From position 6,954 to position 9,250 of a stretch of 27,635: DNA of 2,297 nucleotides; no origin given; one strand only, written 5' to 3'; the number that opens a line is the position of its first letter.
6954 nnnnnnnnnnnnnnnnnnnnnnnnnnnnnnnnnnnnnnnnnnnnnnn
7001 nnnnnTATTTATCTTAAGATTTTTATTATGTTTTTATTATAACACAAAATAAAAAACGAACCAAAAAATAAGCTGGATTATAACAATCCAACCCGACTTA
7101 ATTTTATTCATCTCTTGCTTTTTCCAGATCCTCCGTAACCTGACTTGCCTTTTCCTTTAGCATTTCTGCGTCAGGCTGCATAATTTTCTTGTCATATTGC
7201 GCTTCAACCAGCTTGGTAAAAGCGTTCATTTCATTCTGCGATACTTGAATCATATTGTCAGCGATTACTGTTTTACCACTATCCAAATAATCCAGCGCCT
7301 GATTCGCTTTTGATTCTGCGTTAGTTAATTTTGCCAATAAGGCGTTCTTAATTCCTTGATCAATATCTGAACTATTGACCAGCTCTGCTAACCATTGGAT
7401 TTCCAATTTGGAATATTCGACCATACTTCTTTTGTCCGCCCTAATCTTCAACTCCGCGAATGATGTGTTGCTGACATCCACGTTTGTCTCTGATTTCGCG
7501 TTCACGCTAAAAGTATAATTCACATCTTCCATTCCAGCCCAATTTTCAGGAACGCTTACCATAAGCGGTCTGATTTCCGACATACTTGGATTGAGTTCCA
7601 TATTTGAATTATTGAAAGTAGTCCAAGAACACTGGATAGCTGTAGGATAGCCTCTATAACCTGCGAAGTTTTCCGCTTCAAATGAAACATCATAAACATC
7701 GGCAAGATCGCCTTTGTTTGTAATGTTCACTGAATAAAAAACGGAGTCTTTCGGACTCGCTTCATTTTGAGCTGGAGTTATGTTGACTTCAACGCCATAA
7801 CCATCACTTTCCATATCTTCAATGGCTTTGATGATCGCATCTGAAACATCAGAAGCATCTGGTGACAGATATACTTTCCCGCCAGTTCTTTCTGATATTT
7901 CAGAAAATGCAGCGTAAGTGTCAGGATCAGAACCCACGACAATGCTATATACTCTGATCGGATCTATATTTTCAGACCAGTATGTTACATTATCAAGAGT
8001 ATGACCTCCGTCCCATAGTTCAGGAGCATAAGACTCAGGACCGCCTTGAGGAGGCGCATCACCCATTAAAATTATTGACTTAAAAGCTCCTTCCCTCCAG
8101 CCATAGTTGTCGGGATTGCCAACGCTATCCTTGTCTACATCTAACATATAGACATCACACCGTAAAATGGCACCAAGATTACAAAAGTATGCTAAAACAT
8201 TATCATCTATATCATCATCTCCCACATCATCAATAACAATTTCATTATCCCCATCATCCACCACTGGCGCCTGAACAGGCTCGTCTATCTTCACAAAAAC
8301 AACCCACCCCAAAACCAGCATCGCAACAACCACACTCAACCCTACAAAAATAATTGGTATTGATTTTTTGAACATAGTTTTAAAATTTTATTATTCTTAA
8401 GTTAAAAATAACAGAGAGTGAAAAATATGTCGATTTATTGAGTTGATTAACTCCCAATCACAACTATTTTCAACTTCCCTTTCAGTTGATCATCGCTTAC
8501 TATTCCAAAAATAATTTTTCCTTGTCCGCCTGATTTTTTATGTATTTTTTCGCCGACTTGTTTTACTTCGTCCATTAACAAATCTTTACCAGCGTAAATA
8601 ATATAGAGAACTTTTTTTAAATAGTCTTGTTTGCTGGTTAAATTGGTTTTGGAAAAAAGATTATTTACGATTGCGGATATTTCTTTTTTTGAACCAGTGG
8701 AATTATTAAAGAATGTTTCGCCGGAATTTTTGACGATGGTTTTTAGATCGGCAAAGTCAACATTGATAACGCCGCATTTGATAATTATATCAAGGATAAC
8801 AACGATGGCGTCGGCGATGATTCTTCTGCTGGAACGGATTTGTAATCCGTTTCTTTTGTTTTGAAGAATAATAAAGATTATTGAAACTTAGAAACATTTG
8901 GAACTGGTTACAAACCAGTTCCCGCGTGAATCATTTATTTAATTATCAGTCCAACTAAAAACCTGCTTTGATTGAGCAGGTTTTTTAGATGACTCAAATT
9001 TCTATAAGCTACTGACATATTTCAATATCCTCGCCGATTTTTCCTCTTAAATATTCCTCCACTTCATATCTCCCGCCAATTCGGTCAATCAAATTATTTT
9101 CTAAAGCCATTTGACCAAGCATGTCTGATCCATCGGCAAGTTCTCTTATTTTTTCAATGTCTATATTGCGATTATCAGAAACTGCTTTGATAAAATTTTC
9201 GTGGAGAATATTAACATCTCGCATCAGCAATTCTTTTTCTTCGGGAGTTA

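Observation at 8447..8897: Hidden stand-alone FtsZ C-terminal domain with intact T7 loop but no GTPase domain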

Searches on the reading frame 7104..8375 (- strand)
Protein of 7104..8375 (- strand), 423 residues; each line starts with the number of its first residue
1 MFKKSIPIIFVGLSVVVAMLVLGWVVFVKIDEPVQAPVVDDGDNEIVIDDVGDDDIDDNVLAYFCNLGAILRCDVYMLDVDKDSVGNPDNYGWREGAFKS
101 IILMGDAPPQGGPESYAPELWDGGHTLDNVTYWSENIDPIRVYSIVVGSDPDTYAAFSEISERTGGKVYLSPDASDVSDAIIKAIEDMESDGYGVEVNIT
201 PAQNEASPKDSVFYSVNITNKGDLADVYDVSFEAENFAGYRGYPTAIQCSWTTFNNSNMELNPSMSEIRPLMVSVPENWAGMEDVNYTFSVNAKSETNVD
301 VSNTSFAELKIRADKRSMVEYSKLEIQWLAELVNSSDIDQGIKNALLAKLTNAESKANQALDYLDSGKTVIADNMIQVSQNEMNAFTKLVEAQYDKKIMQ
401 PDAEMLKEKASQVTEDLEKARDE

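Call 6: search_protein_families(library=pfam, proteins=[window:7104-8375:-], max_evalue=0.1)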
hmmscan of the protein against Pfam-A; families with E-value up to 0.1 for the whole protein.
window:7104-8375:- (423 aa): 1 family
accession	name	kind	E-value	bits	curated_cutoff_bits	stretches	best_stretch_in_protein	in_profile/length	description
PF11614.14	FixG_C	-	0.091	13.4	25.6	0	214-306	35-116/119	IG-like fold at C-terminal of FixG, putative oxidoreductase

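Call 52: search_protein_families(library=padloc, proteins=[window:7104-8375:-], max_evalue=0.01)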
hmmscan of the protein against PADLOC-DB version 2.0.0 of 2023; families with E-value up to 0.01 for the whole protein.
window:7104-8375:- (423 aa): 0 families

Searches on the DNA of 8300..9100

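Call 60: search_rna_families(source=window, start=8300, end=9100, threshold=evalue, max_evalue=1)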
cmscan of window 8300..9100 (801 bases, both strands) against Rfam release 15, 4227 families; matches with E-value up to 1: 9.
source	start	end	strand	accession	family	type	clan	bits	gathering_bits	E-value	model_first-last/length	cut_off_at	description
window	8951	9052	-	RF02449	ncr1015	Gene; sRNA;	-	31.7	60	0.017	1-121/121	no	Bacillus sRNA ncr1015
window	8893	8989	+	RF00106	RNAI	Gene; antisense;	-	31.4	47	0.00083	1-102/102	no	RNAI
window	8951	9028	-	RF02048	STnc30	Gene; sRNA;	-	28.4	120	0.022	1-132/132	no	Salmonella enterica conserved region STnc30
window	8950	9021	-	RF02064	STnc370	Gene; sRNA;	-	25.3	54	0.67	1-71/71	no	Enterobacterial sRNA STnc370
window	8816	8935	+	RF04134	MIR7504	Gene; miRNA;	-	23.8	83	0.13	1-124/124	no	MIR7504 microRNA precursor family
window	8410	8481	-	RF03815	mir-3051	Gene; miRNA;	-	23.5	100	0.17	1-77/77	no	mir-3051 microRNA precursor family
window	8832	8921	+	RF03597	MIR6438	Gene; miRNA;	-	23.4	58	0.16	1-100/100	no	MIR6438 microRNA precursor family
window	8819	8932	+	RF04128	MIR8562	Gene; miRNA;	-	18.3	211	0.8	1-242/242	no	MIR8562 microRNA precursor family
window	8784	8857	+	RF01389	isrF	Gene; sRNA;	-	12.4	40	0.44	1-292/292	no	isrF Hfq binding RNA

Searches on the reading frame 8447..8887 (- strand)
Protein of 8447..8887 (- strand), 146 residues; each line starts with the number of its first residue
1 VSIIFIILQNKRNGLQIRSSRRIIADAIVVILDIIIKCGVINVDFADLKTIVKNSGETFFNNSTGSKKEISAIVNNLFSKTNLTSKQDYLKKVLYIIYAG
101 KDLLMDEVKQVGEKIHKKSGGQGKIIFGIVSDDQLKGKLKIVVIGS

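Call 6: search_protein_families(library=pfam, proteins=[window:8447-8887:-], max_evalue=0.1)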
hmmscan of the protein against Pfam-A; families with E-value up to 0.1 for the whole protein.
window:8447-8887:- (146 aa): 2 families
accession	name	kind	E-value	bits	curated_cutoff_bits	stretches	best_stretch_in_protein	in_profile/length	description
PF12327.13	FtsZ_C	-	9.5e-08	32.7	27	1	88-144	34-90/95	FtsZ family, C-terminal domain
PF22099.1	MRS2-like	-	0.016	14.9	27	1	11-94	25-111/241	Magnesium transporter MRS2-like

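Call 36: find_homologous_proteins(query=window:8447-8824:-, max_evalue=0.001)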
Query window:8447-8824:- (125 aa): 2 proteins with E <= 0.001 among 11 candidates.
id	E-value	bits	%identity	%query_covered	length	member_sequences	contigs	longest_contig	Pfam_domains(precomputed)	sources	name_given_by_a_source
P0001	1.8e-69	249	100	100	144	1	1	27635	PF12327.14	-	-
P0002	2.1e-61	223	90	100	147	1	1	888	PF12327.14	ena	-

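Call 38: find_encoding_contigs(protein=P0002, flank=3000)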
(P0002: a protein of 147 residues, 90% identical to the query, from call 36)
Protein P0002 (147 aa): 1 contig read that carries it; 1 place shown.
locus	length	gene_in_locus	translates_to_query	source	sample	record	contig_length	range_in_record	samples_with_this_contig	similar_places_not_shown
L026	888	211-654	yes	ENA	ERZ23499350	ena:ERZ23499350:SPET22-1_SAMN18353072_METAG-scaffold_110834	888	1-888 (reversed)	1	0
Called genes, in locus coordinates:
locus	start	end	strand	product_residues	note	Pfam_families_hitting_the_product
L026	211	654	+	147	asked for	PF12327:FtsZ_C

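Call 69: search_solved_structures(query=window:8447-8824:-, max_evalue=0.001, show_alignments=1)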
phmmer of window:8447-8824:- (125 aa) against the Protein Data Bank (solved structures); distinct sequences matched with E-value up to 0.001: 48.
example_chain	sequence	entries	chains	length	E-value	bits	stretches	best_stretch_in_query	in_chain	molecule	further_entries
4e6e_A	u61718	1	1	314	2.9e-10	43.6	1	4-124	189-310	Cell division protein ftsZ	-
9lfx_B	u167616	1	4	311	1.8e-09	41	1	5-124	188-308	Cell division protein FtsZ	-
2r6r_1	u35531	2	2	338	2.3e-09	40.7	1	3-123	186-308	Cell division protein ftsZ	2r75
4u39_A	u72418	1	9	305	6.6e-09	39.2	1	5-124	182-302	Cell division protein FtsZ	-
2rhh_A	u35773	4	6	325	7.7e-09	39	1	5-124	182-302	Cell Division Protein ftsZ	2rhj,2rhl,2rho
2vam_A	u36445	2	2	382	1.1e-08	38.6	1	5-124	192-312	CELL DIVISION PROTEIN FTSZ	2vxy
7yop_A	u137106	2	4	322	1.2e-08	38.4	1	2-123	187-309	Cell division protein FtsZ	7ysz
6ym1_A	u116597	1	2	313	1.3e-08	38.3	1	3-124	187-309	Cell division protein FtsZ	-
6y1u_A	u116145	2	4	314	1.3e-08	38.3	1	3-124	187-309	Cell division protein FtsZ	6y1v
6ym9_A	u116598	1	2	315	1.3e-08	38.2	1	3-124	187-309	Cell division protein FtsZ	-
5zue_A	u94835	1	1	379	1.9e-08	37.7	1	3-124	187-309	Cell division protein FtsZ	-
14uh_A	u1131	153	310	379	2e-08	37.7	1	3-124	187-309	Cell division protein FtsZ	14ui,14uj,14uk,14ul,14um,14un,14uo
1rlu_A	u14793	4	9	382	2e-08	37.7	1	3-124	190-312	Cell division protein ftsZ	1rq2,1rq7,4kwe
1ofu_A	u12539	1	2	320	4.2e-08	36.6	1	2-124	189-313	CELL DIVISION PROTEIN FTSZ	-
1w5e_A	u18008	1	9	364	5.5e-08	36.2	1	2-123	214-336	FTSZ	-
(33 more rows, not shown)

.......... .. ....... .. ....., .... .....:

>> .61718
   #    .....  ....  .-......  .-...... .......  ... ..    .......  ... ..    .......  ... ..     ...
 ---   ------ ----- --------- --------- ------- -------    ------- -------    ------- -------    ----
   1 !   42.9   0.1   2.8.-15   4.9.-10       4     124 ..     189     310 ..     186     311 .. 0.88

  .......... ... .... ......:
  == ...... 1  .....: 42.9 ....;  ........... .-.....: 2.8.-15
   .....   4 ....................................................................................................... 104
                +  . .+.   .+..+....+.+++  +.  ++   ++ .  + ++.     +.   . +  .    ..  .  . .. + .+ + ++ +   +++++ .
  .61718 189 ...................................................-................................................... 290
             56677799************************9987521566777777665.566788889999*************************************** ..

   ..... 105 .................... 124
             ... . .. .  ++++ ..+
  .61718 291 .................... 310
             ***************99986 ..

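Call 75: search_protein_families(library=ncbifam, proteins=[window:8447-8824:-], max_evalue=0.01)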
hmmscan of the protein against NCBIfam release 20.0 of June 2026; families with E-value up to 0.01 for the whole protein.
window:8447-8824:- (125 aa): 1 family
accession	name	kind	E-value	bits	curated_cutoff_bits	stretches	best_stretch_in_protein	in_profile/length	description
TIGR00065.1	ftsZ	equivalog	3.1e-16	59.7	295.2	1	2-123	194-320/353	cell division protein FtsZ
